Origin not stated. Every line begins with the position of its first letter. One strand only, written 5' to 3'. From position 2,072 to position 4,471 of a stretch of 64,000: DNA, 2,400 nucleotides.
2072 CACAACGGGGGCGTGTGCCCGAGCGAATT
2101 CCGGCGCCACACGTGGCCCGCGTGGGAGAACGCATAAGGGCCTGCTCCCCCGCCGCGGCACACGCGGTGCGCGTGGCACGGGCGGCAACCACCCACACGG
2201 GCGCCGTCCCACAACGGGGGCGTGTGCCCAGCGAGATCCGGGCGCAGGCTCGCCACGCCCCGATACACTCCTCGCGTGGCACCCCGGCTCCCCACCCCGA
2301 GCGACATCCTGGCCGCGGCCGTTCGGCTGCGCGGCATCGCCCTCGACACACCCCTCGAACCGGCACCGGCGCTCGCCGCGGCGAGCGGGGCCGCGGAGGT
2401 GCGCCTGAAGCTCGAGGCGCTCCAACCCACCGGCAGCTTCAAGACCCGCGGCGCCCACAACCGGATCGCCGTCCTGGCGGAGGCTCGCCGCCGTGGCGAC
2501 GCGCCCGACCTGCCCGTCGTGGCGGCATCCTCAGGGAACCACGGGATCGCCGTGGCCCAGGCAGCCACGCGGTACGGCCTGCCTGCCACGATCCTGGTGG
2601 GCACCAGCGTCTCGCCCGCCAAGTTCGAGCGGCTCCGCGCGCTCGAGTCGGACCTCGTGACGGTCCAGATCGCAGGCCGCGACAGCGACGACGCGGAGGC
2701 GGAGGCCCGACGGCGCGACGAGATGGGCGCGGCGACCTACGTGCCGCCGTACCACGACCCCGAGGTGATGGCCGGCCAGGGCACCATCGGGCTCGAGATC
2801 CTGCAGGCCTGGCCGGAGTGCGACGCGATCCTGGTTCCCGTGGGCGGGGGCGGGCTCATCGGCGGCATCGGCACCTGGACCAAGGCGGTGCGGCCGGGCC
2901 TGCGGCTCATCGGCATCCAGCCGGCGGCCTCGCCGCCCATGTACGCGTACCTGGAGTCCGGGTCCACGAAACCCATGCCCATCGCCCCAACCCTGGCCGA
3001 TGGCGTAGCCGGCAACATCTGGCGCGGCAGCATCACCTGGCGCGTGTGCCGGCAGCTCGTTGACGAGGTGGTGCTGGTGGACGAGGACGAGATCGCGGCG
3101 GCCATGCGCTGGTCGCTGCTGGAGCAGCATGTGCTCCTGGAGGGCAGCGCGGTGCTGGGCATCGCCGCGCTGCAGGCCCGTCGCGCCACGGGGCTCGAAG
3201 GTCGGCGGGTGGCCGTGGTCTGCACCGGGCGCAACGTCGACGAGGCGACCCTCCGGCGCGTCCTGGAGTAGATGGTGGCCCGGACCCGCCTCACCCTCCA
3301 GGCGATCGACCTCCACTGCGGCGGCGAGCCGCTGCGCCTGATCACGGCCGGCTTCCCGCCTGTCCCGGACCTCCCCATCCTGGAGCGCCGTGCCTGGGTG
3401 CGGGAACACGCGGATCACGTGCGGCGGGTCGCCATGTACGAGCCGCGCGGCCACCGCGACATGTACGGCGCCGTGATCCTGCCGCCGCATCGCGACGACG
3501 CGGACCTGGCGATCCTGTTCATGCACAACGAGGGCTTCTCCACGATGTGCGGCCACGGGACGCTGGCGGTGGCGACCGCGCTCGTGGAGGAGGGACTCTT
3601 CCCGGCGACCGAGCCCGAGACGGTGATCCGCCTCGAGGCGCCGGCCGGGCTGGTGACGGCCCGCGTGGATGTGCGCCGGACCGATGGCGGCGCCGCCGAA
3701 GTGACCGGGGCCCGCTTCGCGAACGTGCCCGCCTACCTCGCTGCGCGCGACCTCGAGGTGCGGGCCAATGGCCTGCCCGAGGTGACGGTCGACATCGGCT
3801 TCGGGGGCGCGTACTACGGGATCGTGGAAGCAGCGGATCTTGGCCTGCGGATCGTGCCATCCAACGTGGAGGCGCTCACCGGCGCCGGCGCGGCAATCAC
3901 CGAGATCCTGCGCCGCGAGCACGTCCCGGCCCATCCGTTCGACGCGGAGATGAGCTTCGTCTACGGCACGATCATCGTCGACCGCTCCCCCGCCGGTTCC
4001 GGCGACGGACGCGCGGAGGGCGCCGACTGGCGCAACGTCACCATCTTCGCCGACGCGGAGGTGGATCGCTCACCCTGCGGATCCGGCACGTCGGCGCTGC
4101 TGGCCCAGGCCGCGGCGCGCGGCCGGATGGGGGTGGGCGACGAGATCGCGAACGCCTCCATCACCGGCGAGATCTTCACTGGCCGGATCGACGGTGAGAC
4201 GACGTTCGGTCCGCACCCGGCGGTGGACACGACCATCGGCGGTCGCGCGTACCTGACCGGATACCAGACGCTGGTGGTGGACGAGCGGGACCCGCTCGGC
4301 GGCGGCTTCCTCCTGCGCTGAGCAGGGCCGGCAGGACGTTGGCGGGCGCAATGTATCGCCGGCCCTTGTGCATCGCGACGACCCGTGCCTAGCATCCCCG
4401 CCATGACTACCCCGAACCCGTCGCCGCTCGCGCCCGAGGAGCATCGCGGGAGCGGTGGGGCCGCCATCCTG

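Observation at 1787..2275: About 490-bp non-coding array with nested tandem repeats (22 bp x3, 66-bp period x3, 138 bp x2) upstream of the dehydratase/racemase pair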

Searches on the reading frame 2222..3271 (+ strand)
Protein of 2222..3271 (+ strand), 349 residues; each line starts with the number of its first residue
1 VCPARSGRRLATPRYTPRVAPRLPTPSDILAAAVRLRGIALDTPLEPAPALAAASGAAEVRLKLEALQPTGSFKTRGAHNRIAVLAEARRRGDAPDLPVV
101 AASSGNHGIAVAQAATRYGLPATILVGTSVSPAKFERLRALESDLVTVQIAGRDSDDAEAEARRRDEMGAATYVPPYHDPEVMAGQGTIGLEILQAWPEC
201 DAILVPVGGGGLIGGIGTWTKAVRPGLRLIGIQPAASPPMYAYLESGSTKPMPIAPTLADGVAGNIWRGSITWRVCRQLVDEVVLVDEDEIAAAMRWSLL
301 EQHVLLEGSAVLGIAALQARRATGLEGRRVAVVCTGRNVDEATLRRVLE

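Call 11: search_protein_families(library=pfam, proteins=[window:2222-3271:+])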
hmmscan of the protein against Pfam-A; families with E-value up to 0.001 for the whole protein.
window:2222-3271:+ (349 aa): 1 family
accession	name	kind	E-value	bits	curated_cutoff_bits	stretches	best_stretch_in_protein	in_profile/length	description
PF00291.31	PALP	-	1.1e-75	255.1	35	1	42-336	7-295/295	Pyridoxal-phosphate dependent enzyme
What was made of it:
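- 2276..3271 (+): PLP-dependent threonine/serine-dehydratase-like gene (PALP) with a GTG start, 331 aa. Pfam PF00291 at 1.1e-75 (call 11).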

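Call 12: find_homologous_proteins(query=window:2276-3271:+, max_evalue=1e-60)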
Query window:2276-3271:+ (331 aa): 1043 proteins with E <= 1e-60 among 8000 candidates; the best 120 are listed.
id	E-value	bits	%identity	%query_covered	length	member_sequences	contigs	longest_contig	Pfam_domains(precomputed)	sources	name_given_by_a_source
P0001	1.8e-208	709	100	100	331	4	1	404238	PF00291.32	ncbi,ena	-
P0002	2.9e-194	662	93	100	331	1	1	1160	PF00291.32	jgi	jgi:threonine dehydratase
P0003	5.3e-187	639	88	100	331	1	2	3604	PF00291.32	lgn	-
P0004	1.9e-185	633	89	100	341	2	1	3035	PF00291.32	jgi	jgi:threonine dehydratase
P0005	3.1e-183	626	87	100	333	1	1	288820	PF00291.32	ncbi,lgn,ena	-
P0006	1.7e-169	581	81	100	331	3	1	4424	PF00291.32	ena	-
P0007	4.1e-166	570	79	100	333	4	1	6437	PF00291.32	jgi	jgi:threonine dehydratase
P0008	6.9e-166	569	80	100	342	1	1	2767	PF00291.32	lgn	-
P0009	3.6e-165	567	79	100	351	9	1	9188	PF00291.32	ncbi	-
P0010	3.5e-163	560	79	100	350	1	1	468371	PF00291.32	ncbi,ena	-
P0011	5.0e-162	557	77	100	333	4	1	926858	PF00291.32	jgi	jgi:threonine dehydratase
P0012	1.1e-161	555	78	100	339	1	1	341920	PF00291.32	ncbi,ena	-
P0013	4.6e-161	553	78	100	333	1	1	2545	PF00291.32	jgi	jgi:threonine dehydratase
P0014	2.4e-160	551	76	100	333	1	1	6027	PF00291.32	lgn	-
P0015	2.6e-160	551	76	100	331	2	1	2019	PF00291.32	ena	-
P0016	9.3e-160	549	77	100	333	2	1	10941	PF00291.32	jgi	-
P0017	3.4e-159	547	77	100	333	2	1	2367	PF00291.32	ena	-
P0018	3.8e-158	544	78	100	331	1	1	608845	PF00291.32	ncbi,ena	-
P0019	8.0e-158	543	76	100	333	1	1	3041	PF00291.32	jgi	jgi:threonine dehydratase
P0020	9.2e-158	543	76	100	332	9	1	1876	PF00291.32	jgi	jgi:threonine dehydratase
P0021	4.4e-153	527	74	100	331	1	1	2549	PF00291.32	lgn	-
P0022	5.3e-153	527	72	100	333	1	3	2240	PF00291.32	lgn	-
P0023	5.9e-153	527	72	100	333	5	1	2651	PF00291.32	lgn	-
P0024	1.1e-152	526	73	100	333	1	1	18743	PF00291.32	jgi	jgi:threonine dehydratase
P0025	1.4e-152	525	72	100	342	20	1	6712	PF00291.32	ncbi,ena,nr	ncbi:MAG: pyridoxal-phosphate dependent enzyme [Chloroflexi bacterium]|nr:MAG: pyridoxal-phosphate d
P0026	3.3e-152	524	73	100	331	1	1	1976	PF00291.32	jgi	jgi:threonine dehydratase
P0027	5.2e-152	524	72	100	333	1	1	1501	PF00291.32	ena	-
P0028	9.1e-152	523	75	100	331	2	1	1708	PF00291.32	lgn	-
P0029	1.0e-149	516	72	100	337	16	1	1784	PF00291.32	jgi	-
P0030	1.5e-149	516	72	100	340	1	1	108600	PF00291.32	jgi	jgi:threonine dehydratase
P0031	2.7e-149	515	71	100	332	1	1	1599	PF00291.32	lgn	-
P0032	6.9e-149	513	72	100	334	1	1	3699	PF00291.32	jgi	jgi:threonine dehydratase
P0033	2.7e-148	511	74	99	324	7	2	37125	PF00291.32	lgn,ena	-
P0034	2.8e-148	511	72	100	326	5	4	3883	PF00291.32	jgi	jgi:threonine dehydratase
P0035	2.7e-147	508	73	100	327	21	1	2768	PF00291.32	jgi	-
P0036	2.9e-147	508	71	100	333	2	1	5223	PF00291.32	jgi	jgi:threonine dehydratase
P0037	6.6e-147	507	73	100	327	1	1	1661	PF00291.32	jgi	jgi:threonine dehydratase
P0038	9.4e-147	506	71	100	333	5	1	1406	PF00291.32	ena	-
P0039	1.1e-146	506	73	98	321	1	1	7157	PF00291.32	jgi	jgi:threonine dehydratase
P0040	1.2e-146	506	72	100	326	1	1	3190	PF00291.32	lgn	-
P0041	2.3e-146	505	74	97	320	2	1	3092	PF00291.32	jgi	jgi:threonine dehydratase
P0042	3.8e-146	504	72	100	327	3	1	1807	PF00291.32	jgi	-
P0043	4.7e-146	504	69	100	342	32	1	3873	PF00291.32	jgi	jgi:threonine dehydratase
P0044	5.5e-146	504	70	100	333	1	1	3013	PF00291.32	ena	-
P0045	9.7e-146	503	72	100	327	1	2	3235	PF00291.32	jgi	jgi:threonine dehydratase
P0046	3.5e-144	498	69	100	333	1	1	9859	PF00291.32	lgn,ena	-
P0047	1.2e-143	496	72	99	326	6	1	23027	PF00291.32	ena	-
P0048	1.3e-143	496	69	100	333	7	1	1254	PF00291.32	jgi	jgi:threonine dehydratase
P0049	5.6e-143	494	71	100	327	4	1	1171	PF00291.32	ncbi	-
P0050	7.8e-143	493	71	99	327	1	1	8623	PF00291.32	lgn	-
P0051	1.8e-142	492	71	100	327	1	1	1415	PF00291.32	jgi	jgi:threonine dehydratase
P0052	2.6e-142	492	70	100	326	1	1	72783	PF00291.32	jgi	jgi:threonine dehydratase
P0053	2.7e-142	492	71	99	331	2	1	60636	PF00291.32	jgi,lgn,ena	-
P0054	4.5e-142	491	72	99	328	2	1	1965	PF00291.32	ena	-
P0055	4.7e-142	491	71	99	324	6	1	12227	PF00291.32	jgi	jgi:threonine dehydratase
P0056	5.3e-142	491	68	99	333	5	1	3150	PF00291.32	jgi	-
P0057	3.6e-141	488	71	99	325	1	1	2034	PF00291.32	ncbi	-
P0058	4.8e-141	488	72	99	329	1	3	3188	PF00291.32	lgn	-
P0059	6.8e-141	487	71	99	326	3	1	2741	PF00291.32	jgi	jgi:threonine dehydratase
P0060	9.4e-141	487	72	100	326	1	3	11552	PF00291.32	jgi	jgi:threonine dehydratase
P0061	1.8e-140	486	71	99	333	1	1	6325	PF00291.32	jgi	jgi:threonine dehydratase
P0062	1.9e-140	486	71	99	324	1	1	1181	PF00291.32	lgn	-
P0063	2.1e-140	485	71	99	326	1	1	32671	PF00291.32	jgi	jgi:threonine dehydratase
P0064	3.8e-140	485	71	99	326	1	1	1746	PF00291.32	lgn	-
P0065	5.5e-140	484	69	99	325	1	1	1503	PF00291.32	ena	-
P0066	5.8e-140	484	70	99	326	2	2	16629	PF00291.32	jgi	-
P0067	6.8e-140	484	71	99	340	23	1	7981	PF00291.32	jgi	jgi:threonine dehydratase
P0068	7.2e-140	484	73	98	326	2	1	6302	PF00291.32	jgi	-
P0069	7.3e-140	484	69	99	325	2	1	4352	PF00291.32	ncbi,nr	ncbi:MAG: pyridoxal-phosphate dependent enzyme [Chloroflexota bacterium]|nr:pyridoxal-phosphate depe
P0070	7.4e-140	484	70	99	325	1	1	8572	PF00291.32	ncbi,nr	ncbi:MAG TPA: threonine/serine dehydratase [Candidatus Limnocylindria bacterium]|nr:threonine/serine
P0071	7.5e-140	484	70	99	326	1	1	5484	PF00291.32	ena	-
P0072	7.9e-140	484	71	98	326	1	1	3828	PF00291.32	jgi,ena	-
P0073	8.2e-140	484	71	99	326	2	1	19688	PF00291.32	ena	-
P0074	9.1e-140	483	71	99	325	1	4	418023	PF00291.32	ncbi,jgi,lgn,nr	ncbi:MAG: threonine/serine dehydratase [Chloroflexi bacterium]|nr:MAG: threonine/serine dehydratase 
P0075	9.5e-140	483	70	99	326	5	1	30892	PF00291.32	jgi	-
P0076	9.9e-140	483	70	99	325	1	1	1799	PF00291.32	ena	-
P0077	1.2e-139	483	71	99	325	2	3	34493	PF00291.32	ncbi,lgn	-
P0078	1.3e-139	483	71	99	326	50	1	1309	PF00291.32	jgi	-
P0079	1.5e-139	483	71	99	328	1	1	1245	PF00291.32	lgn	-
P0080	1.5e-139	483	71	99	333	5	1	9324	PF00291.32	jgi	jgi:threonine dehydratase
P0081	2.2e-139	482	70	99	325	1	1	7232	PF00291.32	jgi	jgi:threonine dehydratase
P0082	2.5e-139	482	70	99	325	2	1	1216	PF00291.32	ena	-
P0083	2.9e-139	482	70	99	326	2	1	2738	PF00291.32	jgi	jgi:threonine dehydratase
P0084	2.9e-139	482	70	99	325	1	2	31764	PF00291.32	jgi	jgi:threonine dehydratase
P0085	3.4e-139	482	71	99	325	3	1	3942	PF00291.32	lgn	-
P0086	3.5e-139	481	70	99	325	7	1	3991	PF00291.32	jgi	-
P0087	3.8e-139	481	70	99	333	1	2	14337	PF00291.32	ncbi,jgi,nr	ncbi:MAG TPA: pyridoxal-phosphate dependent enzyme [Methylomirabilota bacterium]|nr:pyridoxal-phosph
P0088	3.9e-139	481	70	99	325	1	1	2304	PF00291.32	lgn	-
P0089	4.3e-139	481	71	99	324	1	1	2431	PF00291.32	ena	-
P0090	4.4e-139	481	71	99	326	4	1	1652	PF00291.32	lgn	-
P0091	4.9e-139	481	69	99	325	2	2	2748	PF00291.32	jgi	jgi:threonine dehydratase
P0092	5.4e-139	481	69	98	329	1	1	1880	PF00291.32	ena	-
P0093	5.6e-139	481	70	99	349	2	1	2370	PF00291.32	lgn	-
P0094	5.8e-139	481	69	99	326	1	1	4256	PF00291.32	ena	-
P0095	5.8e-139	481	70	99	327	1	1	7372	PF00291.32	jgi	jgi:threonine dehydratase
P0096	5.9e-139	481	70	99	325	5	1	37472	PF00291.32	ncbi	-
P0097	5.9e-139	481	70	99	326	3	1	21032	PF00291.32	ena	-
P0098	6.1e-139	481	70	99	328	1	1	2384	PF00291.32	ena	-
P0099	7.3e-139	480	70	99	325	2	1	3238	PF00291.32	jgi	jgi:threonine dehydratase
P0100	7.3e-139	480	70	98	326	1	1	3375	PF00291.32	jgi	jgi:threonine dehydratase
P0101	7.4e-139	480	70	99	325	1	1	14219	PF00291.32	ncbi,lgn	-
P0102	7.6e-139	480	70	99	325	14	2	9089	PF00291.32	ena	-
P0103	8.3e-139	480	69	99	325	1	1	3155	PF00291.32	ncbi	-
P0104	8.4e-139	480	70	99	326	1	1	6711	PF00291.32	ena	-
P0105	9.5e-139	480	71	99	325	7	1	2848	PF00291.32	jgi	jgi:threonine dehydratase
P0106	1.0e-138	480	70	99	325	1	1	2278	PF00291.32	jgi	jgi:threonine dehydratase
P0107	1.4e-138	479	71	99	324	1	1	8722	PF00291.32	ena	-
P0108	1.6e-138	479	70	99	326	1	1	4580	PF00291.32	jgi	jgi:threonine dehydratase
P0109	1.7e-138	479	69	98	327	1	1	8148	PF00291.32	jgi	jgi:threonine dehydratase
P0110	1.7e-138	479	69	99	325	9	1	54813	PF00291.32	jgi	jgi:threonine dehydratase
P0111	1.7e-138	479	71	98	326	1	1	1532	PF00291.32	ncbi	-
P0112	1.8e-138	479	70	99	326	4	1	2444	PF00291.32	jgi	jgi:threonine dehydratase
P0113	2.1e-138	479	68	99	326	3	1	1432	PF00291.32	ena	-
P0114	2.3e-138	479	70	99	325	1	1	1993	PF00291.32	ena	-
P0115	2.6e-138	479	70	99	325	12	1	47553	PF00291.32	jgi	jgi:threonine dehydratase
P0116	2.6e-138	479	70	99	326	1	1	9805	PF00291.32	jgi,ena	-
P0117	4.0e-138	478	70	98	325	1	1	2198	PF00291.32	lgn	-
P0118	4.5e-138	478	70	99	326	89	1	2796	PF00291.32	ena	-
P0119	5.1e-138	478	70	98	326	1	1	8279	PF00291.32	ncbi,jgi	jgi:threonine dehydratase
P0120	5.2e-138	478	69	99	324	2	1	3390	PF00291.32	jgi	jgi:threonine dehydratase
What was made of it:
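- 2276..3271 (+): P0001 is an exact 331-aa match in the protein collection (call 12).
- Tried and rejected: Named homologues of the dehydratase at about 70% identity are Chloroflexota MAGs (call 12).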

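Call 13: find_encoding_contigs(protein=P0001, flank=4000, max_places=6)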
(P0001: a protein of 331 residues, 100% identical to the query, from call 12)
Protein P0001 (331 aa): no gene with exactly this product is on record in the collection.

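Call 14: find_encoding_contigs(protein=P0005, flank=4000, max_places=6)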
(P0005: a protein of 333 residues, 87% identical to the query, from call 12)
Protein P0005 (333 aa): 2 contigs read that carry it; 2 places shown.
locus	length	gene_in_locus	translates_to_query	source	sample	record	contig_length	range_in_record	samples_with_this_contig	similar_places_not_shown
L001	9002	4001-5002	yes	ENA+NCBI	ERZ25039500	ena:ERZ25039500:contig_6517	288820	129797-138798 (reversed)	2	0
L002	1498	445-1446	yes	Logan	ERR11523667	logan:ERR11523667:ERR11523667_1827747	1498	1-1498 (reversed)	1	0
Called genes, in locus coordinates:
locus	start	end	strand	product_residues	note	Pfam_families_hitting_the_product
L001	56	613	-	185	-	PF12724:Flavodoxin_5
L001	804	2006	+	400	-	PF07690:MFS_1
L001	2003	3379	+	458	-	-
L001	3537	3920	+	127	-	-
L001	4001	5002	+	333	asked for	PF00291:PALP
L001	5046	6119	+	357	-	PF05544:Pro_racemase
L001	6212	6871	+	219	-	-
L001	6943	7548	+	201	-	PF07336:ABATE, PF11706:zf-CGNR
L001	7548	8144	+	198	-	PF00583:Acetyltransf_1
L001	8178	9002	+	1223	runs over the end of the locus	PF16078:2-oxogl_dehyd_N, PF00198:2-oxoacid_dh, PF00676:E1_dh, PF02779:Transket_pyr, PF16870:OxoGdeHyase_C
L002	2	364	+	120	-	?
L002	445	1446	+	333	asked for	PF00291:PALP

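Call 17: find_encoding_contigs(protein=P0003, flank=4000, max_places=6)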
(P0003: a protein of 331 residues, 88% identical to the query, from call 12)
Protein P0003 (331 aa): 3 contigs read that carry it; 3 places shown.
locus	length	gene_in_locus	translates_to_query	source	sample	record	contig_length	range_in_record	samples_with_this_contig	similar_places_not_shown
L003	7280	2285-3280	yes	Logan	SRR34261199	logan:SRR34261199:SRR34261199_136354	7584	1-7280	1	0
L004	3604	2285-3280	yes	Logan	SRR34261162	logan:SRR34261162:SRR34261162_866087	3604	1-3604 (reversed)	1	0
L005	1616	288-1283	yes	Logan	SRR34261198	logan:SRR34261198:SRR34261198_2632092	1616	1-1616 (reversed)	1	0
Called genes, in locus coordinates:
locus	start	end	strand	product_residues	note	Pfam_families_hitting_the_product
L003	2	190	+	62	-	?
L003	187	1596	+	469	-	-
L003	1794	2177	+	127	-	-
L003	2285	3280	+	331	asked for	PF00291:PALP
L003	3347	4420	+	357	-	PF05544:Pro_racemase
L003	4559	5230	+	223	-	PF18917:LiaI-LiaF-like_TM1 (faint)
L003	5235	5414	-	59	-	-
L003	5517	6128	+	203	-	PF07336:ABATE, PF11706:zf-CGNR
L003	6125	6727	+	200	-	PF00583:Acetyltransf_1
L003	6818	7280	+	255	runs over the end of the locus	?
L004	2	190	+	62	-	?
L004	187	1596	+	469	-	-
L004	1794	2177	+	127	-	-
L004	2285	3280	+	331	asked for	PF00291:PALP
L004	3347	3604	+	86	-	?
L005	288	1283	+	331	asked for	PF00291:PALP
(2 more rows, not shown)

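Call 18: find_encoding_contigs(protein=P0004, flank=4000, max_places=6)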
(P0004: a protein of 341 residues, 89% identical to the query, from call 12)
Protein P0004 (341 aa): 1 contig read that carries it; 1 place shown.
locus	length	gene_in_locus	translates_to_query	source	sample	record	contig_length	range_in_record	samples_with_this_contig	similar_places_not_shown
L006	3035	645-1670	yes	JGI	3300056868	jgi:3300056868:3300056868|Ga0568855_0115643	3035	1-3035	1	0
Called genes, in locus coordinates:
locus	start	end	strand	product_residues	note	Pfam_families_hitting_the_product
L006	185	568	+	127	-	-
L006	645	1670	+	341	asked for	PF00291:PALP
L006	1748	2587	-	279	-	PF01872:RibD_C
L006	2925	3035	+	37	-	?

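Call 19: find_encoding_contigs(protein=P0002, flank=4000, max_places=6)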
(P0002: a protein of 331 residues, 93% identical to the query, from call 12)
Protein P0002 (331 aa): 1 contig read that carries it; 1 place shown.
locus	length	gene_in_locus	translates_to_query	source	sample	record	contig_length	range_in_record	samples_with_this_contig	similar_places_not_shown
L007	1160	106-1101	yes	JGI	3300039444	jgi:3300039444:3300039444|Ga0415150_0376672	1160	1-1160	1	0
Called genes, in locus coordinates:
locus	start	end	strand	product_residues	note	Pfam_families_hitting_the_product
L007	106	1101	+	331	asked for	PF00291:PALP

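Call 23: list_cluster_members(proteins=[P0001, P0005])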
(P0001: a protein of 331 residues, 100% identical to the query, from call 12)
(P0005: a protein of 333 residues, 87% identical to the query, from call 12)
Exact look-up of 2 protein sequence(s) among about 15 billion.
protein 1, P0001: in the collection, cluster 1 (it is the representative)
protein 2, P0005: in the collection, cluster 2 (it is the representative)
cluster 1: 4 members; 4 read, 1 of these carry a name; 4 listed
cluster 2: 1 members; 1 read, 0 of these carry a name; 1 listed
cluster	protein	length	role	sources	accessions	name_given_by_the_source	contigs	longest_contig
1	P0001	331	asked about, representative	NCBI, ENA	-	-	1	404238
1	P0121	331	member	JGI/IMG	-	threonine dehydratase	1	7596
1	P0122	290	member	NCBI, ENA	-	-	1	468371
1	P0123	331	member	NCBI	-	-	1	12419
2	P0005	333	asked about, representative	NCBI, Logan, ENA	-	-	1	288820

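Call 25: find_encoding_contigs(protein=P0121, flank=5000, max_places=6)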
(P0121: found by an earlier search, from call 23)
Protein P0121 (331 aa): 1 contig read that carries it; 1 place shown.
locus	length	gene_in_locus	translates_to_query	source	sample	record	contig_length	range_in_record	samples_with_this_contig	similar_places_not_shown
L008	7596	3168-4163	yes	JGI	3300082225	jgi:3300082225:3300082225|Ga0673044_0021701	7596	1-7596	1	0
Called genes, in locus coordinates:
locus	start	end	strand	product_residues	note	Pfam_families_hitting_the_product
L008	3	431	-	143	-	?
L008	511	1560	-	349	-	PF13377:Peripla_BP_3 (faint), PF00532:Peripla_BP_1 (weak), PF13407:Peripla_BP_4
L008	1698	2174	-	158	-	-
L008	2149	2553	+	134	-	PF07100:ASRT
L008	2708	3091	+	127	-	-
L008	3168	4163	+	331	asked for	PF00291:PALP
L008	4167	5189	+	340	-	PF05544:Pro_racemase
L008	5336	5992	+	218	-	-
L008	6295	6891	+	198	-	PF07336:ABATE, PF11706:zf-CGNR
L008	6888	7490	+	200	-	PF00583:Acetyltransf_1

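Call 26: find_encoding_contigs(protein=P0123, flank=5000, max_places=6)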
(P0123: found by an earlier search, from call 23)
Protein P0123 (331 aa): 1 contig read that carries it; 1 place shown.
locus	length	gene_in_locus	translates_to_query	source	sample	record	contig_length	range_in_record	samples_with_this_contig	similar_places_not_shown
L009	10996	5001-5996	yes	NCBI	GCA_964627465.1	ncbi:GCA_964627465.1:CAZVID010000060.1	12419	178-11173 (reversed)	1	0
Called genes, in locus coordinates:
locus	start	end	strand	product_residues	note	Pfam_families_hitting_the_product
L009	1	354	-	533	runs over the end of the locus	?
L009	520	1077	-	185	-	PF12724:Flavodoxin_5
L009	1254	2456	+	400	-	PF07690:MFS_1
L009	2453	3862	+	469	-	-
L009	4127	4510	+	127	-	-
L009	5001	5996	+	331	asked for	PF00291:PALP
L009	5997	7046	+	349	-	PF05544:Pro_racemase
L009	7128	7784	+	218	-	PF18917:LiaI-LiaF-like_TM1 (faint)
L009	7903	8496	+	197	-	PF07336:ABATE, PF11706:zf-CGNR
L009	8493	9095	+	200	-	PF00583:Acetyltransf_1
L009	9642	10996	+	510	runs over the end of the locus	?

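Call 27: find_encoding_contigs(protein=P0122, flank=5000, max_places=6)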
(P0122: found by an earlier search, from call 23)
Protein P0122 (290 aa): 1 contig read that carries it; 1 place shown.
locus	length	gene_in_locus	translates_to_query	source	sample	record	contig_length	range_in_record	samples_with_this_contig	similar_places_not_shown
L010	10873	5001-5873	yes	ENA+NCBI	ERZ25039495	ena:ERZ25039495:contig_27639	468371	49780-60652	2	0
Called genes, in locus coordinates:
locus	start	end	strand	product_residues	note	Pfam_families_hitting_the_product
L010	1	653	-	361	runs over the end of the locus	PF02653:BPD_transp_2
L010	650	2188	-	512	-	PF00005:ABC_tran, PF13304:AAA_21 (faint), PF00005:ABC_tran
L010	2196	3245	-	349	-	PF13377:Peripla_BP_3 (faint), PF00532:Peripla_BP_1 (weak), PF13407:Peripla_BP_4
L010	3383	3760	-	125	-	-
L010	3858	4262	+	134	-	PF07100:ASRT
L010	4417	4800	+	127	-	-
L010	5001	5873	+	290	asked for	PF00291:PALP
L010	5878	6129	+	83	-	PF05544:Pro_racemase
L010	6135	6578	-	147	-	PF05025:RbsD_FucU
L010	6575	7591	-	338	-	PF00392:GntR (faint), PF12802:MarR_2 (weak), PF04198:Sugar-bind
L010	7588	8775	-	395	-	PF00016:RuBisCO_large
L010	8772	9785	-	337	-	PF02779:Transket_pyr, PF02780:Transketolase_C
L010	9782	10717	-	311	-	PF00456:Transketolase_N, PF13292:DXP_synthase_N (weak), PF00676:E1_dh (weak)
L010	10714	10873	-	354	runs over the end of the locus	PF01008:IF-2B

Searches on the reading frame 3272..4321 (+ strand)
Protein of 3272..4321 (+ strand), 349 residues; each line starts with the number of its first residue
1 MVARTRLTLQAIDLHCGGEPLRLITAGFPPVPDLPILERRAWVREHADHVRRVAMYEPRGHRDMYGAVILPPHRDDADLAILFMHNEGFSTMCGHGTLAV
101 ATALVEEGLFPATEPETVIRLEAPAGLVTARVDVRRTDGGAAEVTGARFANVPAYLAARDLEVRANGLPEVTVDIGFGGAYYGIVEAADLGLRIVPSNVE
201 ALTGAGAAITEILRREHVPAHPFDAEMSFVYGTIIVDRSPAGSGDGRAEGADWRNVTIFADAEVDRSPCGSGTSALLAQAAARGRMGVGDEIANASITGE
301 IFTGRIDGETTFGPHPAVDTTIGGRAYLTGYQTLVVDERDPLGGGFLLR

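Call 10: find_encoding_contigs(protein=window:3272-4321:+, flank=6000, max_places=10)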
Protein window:3272-4321:+ (349 aa): no gene with exactly this product is on record in the collection.
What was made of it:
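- Tried and rejected: Neither was on record (calls 10, 13).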

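Call 11: search_protein_families(library=pfam, proteins=[window:3272-4321:+])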
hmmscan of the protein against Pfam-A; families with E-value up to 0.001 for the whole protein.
window:3272-4321:+ (349 aa): 1 family
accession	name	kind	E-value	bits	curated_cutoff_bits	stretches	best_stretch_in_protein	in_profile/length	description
PF05544.16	Pro_racemase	-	7e-101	338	27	1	12-346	2-324/325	Proline racemase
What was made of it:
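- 3272..4321 (+): Proline-racemase-family gene that follows the dehydratase gene directly. The two are presumably one operon. Pfam PF05544 at 7e-101 (call 11).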
